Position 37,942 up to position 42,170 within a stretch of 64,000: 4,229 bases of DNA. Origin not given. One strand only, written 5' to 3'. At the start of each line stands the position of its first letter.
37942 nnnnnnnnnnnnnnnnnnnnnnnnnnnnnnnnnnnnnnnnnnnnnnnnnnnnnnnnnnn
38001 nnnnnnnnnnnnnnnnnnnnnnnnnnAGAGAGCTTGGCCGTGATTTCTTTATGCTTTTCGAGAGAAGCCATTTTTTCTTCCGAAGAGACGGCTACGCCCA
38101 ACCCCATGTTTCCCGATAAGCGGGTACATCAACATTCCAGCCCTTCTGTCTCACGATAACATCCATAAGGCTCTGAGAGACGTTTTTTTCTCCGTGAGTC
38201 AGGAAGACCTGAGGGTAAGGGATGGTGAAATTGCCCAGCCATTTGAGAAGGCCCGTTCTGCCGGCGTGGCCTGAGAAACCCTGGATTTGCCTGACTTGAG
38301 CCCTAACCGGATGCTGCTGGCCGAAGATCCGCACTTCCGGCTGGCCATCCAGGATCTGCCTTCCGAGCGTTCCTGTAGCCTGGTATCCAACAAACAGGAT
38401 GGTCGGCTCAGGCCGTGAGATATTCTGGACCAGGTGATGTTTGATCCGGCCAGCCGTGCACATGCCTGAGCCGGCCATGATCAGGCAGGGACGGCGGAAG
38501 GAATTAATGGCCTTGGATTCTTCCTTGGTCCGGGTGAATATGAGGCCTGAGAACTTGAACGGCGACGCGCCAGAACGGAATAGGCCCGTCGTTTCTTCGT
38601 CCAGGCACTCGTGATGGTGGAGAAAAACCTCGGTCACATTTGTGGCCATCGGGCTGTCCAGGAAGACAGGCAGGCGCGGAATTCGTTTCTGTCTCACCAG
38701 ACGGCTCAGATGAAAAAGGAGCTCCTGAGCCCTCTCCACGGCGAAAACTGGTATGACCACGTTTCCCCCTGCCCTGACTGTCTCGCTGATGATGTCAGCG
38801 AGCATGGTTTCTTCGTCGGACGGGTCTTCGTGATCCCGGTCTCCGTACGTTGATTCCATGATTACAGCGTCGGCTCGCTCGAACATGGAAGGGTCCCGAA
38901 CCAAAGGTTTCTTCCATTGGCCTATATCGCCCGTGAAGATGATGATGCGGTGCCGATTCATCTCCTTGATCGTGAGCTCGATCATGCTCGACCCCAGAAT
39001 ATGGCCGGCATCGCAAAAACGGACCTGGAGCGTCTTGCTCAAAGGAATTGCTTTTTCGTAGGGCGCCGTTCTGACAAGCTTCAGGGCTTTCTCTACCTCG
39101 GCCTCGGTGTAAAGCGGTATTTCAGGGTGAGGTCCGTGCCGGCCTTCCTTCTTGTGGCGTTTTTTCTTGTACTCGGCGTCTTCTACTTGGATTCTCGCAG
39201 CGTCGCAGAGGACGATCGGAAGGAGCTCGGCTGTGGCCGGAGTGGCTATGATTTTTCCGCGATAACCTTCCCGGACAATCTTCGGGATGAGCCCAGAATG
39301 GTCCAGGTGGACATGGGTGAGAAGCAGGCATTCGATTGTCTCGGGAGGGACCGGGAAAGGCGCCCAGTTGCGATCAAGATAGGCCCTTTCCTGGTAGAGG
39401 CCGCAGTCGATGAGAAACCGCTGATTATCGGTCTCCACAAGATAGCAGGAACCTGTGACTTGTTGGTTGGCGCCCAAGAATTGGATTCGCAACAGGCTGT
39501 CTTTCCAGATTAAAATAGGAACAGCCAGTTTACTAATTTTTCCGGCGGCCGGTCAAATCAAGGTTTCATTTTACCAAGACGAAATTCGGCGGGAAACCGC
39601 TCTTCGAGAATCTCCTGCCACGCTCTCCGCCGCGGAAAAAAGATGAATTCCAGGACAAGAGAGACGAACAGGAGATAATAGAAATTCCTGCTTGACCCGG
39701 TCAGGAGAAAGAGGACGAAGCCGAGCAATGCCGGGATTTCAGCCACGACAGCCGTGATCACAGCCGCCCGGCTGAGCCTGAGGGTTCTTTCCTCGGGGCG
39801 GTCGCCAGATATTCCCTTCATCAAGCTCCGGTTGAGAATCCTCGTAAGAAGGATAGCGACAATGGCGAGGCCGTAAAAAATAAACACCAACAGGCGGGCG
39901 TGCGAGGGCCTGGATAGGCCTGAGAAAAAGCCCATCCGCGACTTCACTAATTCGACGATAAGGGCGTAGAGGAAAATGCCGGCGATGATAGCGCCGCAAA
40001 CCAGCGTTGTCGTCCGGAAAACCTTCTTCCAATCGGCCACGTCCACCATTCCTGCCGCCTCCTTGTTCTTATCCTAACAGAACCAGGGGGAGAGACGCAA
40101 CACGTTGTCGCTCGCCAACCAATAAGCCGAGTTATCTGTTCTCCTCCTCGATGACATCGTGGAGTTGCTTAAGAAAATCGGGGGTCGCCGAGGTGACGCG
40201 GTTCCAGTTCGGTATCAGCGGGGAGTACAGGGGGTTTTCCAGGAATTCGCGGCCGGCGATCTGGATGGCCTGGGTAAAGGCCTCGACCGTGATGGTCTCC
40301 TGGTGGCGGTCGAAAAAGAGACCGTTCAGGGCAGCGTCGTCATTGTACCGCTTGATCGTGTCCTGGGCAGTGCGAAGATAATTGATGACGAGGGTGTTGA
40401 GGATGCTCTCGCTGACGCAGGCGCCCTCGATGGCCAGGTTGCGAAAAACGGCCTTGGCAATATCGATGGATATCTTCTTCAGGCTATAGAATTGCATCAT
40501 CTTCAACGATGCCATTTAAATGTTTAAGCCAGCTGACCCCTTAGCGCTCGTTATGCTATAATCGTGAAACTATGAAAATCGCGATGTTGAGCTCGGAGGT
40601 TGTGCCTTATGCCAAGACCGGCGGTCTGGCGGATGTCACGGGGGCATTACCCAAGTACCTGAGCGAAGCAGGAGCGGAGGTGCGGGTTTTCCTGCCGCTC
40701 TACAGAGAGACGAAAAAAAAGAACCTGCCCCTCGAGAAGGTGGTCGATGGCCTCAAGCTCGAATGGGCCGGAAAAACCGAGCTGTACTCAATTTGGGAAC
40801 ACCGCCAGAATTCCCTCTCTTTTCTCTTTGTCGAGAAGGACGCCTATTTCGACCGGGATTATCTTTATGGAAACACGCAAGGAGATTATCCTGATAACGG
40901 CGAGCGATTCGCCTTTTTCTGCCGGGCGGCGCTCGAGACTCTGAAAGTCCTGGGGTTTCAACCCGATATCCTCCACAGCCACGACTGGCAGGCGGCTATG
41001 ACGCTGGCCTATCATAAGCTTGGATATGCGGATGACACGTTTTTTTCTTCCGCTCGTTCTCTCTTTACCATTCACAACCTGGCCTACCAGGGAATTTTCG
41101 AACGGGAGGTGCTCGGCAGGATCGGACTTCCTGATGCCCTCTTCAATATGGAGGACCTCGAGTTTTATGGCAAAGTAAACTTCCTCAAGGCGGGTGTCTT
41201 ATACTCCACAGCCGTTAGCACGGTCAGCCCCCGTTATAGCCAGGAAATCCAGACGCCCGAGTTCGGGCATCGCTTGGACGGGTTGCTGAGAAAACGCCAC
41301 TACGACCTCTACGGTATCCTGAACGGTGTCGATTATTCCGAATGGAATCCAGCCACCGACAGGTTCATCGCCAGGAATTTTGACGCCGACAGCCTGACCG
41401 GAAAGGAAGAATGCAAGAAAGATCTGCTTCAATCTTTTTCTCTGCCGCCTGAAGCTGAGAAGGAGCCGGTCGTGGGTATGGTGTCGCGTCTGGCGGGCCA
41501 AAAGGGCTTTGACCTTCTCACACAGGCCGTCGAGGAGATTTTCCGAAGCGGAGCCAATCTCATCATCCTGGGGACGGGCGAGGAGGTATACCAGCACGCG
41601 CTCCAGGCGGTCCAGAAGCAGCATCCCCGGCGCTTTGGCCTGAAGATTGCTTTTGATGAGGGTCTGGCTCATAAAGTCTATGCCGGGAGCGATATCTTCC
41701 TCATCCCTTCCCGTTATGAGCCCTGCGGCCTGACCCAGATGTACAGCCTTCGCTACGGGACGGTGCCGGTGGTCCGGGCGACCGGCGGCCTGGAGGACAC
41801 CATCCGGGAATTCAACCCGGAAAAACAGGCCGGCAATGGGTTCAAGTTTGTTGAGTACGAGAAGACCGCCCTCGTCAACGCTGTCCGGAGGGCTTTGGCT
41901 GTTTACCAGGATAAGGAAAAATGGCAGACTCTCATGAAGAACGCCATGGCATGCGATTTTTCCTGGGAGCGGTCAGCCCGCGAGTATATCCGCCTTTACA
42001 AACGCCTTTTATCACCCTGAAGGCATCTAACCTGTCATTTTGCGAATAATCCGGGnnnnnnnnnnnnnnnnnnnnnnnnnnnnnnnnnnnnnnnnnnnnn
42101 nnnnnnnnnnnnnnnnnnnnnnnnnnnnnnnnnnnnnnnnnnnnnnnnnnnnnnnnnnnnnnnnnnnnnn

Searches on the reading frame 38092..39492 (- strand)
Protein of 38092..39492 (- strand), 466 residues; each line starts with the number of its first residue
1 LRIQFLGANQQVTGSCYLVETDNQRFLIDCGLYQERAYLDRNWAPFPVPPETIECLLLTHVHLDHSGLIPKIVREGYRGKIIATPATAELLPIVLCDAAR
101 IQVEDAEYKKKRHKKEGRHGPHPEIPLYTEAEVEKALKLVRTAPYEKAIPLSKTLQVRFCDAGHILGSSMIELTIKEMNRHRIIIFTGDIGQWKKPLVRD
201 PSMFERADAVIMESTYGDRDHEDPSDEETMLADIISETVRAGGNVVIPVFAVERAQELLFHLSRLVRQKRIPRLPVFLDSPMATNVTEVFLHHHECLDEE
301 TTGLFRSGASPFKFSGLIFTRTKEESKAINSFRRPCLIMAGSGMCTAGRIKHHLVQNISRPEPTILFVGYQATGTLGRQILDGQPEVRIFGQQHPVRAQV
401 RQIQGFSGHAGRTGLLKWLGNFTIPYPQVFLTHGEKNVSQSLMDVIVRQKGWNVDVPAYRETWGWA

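Call 9: search_protein_families(library=pfam, proteins=[window:38092-39492:-])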
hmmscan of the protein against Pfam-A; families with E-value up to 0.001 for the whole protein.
window:38092-39492:- (466 aa): 5 families
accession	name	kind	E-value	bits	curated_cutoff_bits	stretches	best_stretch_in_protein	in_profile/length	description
PF10996.14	Beta-Casp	-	2.7e-41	141.3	27.7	1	255-380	1-120/120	Beta-Casp domain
PF07521.17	RMMBL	-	1.6e-16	60.5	21.6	1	394-457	2-63/63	Zn-dependent metallo-hydrolase RNA specificity domain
PF00753.33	Lactamase_B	-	1.7e-10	41.6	22.7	1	13-92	5-83/196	Metallo-beta-lactamase superfamily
PF16661.11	Lactamase_B_6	-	5.9e-06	26.2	27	1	18-175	1-151/193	Metallo-beta-lactamase superfamily domain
PF12706.13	Lactamase_B_2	-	8.4e-06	26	27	1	25-99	2-78/200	Beta-lactamase superfamily domain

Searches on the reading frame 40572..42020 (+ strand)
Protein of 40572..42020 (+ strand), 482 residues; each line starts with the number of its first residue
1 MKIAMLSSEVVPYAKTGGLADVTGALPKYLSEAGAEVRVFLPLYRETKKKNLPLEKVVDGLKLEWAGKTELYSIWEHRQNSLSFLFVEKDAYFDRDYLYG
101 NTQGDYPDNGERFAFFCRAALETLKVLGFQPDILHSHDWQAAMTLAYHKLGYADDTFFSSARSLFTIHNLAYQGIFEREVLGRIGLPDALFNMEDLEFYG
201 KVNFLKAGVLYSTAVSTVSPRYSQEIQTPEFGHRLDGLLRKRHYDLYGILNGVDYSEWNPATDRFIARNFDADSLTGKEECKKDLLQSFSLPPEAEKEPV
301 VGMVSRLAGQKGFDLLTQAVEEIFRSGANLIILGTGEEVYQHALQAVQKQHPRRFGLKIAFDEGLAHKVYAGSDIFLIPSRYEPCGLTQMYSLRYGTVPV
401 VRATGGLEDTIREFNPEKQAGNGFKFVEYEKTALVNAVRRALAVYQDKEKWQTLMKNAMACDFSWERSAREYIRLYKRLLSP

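Call 9: search_protein_families(library=pfam, proteins=[window:40572-42020:+])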
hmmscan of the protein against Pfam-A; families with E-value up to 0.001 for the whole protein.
window:40572-42020:+ (482 aa): 5 families
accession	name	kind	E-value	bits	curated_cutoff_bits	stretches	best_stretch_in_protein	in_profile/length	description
PF08323.17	Glyco_transf_5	-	2.3e-83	280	22.7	1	2-241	1-239/239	Starch synthase catalytic domain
PF00534.26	Glycos_transf_1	-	2.7e-18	66.5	26.4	1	294-451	11-165/172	Glycosyl transferases group 1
PF13692.12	Glyco_trans_1_4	-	1.3e-12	48.7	27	1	298-442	1-140/142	Glycosyl transferases group 1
PF20706.3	GT4-conflict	-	6.4e-06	25.8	26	1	293-471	192-384/385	Family 4 Glycosyltransferase in conflict systems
PF13439.12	Glyco_transf_4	-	7.2e-05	23.3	28.5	0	17-172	2-108/170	Glycosyltransferase Family 4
